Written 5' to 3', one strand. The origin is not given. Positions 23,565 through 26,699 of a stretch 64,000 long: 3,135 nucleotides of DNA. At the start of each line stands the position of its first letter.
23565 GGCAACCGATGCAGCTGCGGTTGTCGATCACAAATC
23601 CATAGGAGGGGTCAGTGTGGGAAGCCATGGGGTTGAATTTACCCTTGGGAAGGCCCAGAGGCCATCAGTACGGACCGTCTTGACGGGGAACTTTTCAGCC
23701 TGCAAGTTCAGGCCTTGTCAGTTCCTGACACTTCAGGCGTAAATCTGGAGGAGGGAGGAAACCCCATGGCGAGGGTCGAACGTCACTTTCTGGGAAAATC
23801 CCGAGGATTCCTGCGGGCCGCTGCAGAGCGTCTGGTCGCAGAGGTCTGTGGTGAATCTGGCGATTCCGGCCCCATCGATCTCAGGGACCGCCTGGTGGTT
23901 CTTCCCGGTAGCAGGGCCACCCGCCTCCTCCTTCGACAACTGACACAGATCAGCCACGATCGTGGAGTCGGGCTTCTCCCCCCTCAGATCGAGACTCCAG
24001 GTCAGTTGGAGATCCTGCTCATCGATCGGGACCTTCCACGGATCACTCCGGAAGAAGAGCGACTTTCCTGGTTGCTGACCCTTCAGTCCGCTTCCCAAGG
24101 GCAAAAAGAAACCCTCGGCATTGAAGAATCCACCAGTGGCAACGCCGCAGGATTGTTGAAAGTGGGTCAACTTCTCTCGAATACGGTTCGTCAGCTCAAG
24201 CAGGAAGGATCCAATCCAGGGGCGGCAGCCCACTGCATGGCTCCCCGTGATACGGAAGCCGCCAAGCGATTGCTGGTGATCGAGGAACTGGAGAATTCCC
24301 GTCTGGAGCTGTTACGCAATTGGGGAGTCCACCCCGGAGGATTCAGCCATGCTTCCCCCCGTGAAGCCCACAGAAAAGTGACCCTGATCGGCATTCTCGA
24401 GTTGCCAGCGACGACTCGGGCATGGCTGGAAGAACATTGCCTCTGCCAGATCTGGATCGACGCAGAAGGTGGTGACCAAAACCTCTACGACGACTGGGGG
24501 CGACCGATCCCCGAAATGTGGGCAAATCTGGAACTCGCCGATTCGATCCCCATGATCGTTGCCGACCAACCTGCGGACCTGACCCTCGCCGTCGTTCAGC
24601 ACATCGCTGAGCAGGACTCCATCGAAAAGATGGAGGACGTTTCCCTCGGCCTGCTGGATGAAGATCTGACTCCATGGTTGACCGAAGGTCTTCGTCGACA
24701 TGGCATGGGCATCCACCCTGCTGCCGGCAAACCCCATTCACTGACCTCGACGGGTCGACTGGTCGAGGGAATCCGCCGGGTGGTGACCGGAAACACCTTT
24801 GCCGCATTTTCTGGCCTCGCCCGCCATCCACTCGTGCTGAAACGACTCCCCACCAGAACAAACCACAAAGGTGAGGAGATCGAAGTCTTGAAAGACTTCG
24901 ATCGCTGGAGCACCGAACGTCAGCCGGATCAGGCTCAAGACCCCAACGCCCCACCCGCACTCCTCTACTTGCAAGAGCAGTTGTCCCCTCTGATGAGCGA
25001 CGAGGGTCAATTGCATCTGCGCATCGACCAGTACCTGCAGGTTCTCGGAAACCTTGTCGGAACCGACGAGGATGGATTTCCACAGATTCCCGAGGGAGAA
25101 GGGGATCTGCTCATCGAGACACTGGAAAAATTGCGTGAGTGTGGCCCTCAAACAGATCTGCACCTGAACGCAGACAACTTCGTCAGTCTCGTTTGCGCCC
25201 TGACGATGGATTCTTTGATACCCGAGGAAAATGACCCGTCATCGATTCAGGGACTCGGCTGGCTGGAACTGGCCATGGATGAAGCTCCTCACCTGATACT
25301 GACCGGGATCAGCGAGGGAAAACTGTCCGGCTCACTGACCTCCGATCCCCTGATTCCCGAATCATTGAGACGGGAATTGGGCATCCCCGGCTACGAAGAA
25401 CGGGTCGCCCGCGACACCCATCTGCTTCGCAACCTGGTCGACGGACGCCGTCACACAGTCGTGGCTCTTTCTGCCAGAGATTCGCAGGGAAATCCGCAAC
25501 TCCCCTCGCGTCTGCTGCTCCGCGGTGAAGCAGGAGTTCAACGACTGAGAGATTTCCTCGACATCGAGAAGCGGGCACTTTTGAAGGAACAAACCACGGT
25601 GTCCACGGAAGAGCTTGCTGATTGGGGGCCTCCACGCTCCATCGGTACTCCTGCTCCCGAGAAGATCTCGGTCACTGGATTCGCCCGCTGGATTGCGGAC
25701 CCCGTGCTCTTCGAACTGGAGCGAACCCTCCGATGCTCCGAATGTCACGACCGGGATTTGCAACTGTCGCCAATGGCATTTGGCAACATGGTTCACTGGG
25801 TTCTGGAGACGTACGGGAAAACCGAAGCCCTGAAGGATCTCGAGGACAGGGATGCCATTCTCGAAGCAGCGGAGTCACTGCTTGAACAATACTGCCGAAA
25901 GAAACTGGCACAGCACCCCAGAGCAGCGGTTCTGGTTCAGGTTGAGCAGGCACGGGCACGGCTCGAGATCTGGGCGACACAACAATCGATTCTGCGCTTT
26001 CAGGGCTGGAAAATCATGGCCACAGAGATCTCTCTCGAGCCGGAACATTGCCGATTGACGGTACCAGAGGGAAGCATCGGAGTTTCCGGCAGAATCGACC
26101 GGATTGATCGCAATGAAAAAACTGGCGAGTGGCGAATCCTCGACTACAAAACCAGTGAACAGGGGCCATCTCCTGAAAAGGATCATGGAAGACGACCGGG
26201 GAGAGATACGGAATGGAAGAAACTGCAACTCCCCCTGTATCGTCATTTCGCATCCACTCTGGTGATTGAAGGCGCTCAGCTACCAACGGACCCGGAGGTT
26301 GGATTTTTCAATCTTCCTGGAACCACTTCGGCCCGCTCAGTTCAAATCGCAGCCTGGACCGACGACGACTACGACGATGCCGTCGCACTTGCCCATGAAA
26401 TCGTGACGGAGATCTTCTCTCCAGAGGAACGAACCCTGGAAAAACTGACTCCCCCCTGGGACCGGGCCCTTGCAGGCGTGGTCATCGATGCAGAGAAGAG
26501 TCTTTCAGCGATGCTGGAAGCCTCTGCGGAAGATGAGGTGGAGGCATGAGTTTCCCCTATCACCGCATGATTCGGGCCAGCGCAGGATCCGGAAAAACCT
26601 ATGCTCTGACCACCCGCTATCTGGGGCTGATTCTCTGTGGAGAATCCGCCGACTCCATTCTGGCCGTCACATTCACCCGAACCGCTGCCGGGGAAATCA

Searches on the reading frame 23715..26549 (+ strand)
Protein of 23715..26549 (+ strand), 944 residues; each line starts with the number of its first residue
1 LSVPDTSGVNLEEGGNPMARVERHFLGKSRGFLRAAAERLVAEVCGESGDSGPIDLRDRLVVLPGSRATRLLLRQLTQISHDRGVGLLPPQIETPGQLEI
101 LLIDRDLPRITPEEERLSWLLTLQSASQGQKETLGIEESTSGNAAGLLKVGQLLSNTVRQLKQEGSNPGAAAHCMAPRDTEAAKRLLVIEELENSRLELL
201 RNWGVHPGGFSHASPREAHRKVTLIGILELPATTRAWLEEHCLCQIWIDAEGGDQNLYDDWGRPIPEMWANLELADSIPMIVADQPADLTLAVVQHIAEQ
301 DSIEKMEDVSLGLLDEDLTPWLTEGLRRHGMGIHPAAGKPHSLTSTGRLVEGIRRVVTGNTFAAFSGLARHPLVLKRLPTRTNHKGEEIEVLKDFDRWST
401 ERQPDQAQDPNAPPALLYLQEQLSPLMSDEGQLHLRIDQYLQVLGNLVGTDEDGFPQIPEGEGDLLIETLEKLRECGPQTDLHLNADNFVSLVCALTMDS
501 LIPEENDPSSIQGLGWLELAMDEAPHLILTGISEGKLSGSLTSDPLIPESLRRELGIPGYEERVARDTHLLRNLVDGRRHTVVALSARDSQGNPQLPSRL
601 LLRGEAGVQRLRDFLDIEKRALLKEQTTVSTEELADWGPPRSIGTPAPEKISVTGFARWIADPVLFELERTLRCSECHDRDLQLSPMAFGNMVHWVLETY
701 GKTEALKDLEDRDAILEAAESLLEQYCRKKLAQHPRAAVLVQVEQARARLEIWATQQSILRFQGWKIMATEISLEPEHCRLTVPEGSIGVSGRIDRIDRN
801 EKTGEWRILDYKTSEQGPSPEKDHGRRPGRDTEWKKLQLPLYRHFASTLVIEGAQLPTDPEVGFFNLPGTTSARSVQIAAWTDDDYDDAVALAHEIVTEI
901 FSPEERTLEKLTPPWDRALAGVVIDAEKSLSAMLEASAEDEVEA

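Call 59: search_protein_families(library=pfam, proteins=[window:23715-26549:+], max_evalue=0.00001)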
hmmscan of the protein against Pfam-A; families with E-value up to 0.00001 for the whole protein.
window:23715-26549:+ (944 aa): 1 family
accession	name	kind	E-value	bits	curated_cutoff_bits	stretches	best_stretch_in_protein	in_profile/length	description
PF12705.13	PDDEXK_1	-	2.4e-21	77.2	22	1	651-903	2-227/247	PD-(D/E)XK nuclease superfamily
